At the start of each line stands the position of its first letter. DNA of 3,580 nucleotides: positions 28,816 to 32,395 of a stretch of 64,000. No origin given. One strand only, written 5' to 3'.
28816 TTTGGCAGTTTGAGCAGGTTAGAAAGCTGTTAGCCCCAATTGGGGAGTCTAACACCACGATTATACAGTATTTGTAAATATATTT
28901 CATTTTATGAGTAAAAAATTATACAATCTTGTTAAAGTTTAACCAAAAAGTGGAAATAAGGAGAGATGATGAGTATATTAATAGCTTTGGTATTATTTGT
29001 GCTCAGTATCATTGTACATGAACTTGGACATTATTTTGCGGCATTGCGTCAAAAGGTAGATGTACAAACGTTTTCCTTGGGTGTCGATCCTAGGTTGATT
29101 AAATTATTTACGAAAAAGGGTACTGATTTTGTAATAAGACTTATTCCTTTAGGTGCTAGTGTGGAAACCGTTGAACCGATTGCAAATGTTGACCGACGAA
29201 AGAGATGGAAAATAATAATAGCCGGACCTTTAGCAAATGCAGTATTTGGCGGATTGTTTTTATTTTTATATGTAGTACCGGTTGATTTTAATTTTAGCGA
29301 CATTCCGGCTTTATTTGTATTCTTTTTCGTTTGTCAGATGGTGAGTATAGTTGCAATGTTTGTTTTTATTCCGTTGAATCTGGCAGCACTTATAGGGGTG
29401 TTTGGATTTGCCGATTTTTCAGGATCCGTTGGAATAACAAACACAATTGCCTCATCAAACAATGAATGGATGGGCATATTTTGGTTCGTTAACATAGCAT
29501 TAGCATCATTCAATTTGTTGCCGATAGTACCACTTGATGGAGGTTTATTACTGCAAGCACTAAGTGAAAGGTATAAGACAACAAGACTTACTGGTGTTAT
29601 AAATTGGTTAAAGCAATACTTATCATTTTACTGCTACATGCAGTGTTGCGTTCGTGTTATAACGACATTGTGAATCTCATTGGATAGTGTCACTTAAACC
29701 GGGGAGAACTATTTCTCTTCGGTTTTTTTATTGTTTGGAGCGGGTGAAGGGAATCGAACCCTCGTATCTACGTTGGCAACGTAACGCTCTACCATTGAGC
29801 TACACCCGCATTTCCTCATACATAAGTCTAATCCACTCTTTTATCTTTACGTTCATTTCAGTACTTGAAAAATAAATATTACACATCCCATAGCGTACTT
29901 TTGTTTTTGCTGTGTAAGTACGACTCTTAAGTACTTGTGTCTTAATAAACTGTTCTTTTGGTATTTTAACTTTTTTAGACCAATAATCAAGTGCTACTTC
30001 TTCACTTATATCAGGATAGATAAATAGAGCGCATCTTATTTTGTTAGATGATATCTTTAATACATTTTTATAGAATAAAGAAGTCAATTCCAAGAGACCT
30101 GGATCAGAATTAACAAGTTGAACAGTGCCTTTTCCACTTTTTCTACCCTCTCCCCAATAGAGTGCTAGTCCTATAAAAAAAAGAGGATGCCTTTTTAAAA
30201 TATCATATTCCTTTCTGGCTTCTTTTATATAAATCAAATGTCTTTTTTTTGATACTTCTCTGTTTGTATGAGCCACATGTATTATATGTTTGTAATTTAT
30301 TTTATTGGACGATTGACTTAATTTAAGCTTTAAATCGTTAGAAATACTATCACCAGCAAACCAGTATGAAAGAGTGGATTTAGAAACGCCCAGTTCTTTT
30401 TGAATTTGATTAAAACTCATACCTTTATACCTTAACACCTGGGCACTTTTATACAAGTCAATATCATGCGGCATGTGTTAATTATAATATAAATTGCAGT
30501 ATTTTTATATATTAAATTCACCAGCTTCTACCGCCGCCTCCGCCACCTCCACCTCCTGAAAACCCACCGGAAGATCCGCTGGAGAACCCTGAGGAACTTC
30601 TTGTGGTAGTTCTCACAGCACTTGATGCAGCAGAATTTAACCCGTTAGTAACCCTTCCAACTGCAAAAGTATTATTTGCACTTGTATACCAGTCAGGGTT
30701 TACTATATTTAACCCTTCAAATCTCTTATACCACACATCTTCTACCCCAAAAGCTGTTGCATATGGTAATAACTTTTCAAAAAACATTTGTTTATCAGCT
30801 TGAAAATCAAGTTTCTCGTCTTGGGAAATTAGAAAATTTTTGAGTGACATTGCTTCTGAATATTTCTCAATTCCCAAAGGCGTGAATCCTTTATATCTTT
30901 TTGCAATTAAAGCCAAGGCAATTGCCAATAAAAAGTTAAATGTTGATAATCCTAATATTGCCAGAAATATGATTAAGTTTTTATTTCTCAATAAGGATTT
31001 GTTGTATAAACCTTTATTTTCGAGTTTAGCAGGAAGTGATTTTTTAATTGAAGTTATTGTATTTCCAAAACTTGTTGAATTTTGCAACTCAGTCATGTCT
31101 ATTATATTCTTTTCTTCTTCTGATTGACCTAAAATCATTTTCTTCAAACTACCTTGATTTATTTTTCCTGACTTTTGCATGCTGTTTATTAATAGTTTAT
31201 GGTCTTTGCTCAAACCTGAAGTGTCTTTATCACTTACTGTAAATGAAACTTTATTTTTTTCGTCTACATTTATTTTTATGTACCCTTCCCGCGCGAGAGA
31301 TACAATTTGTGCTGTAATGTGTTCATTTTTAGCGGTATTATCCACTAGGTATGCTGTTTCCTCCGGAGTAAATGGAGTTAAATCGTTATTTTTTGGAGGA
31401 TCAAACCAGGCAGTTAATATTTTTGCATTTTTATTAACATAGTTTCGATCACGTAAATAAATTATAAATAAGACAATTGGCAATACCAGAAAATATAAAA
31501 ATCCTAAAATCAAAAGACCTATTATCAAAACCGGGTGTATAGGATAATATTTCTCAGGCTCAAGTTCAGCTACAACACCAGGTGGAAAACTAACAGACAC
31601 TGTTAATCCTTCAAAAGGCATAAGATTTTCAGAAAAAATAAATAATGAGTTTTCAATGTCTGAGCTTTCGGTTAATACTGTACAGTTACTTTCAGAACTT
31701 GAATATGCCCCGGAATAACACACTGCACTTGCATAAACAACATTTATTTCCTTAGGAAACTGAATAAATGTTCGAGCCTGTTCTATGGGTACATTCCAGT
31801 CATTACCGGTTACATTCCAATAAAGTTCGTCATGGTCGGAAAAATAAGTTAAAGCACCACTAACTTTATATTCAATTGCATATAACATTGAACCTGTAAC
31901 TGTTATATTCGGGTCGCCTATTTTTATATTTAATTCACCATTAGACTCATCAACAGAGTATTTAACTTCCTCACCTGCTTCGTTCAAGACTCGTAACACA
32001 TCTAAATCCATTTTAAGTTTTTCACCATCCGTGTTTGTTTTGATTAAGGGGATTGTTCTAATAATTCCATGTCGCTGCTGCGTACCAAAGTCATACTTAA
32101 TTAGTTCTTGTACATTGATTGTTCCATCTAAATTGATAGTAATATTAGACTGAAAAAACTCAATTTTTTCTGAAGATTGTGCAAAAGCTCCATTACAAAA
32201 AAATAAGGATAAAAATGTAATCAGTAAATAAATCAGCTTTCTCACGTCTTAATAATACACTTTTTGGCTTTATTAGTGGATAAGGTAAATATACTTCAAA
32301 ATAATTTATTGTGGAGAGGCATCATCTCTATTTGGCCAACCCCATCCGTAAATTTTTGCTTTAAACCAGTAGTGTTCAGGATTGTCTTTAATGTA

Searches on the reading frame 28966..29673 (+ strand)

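Call 10: search_protein_families(library=pfam, proteins=[window:28966-29673:+], max_evalue=0.001)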
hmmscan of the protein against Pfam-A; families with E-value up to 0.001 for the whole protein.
window:28966-29673:+ (235 aa): 1 family
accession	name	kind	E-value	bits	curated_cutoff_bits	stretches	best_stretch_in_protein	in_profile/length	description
PF02163.28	Peptidase_M50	-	3.4e-34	118.6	27.2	1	7-204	2-198/221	Peptidase family M50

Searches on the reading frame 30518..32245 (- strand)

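Call 10: search_protein_families(library=pfam, proteins=[window:30518-32245:-], max_evalue=0.001)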
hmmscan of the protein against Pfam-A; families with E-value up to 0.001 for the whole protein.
window:30518-32245:- (575 aa): 2 families
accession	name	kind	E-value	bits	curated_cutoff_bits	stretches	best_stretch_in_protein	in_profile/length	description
PF09972.14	DUF2207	-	8.6e-33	114.4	24.4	1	27-219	1-171/172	Predicted membrane protein (DUF2207) N-terminal domain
PF20990.2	DUF2207_C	-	7.6e-22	78.6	33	1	280-509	5-247/247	Predicted membrane protein (DUF2207) C-terminal domain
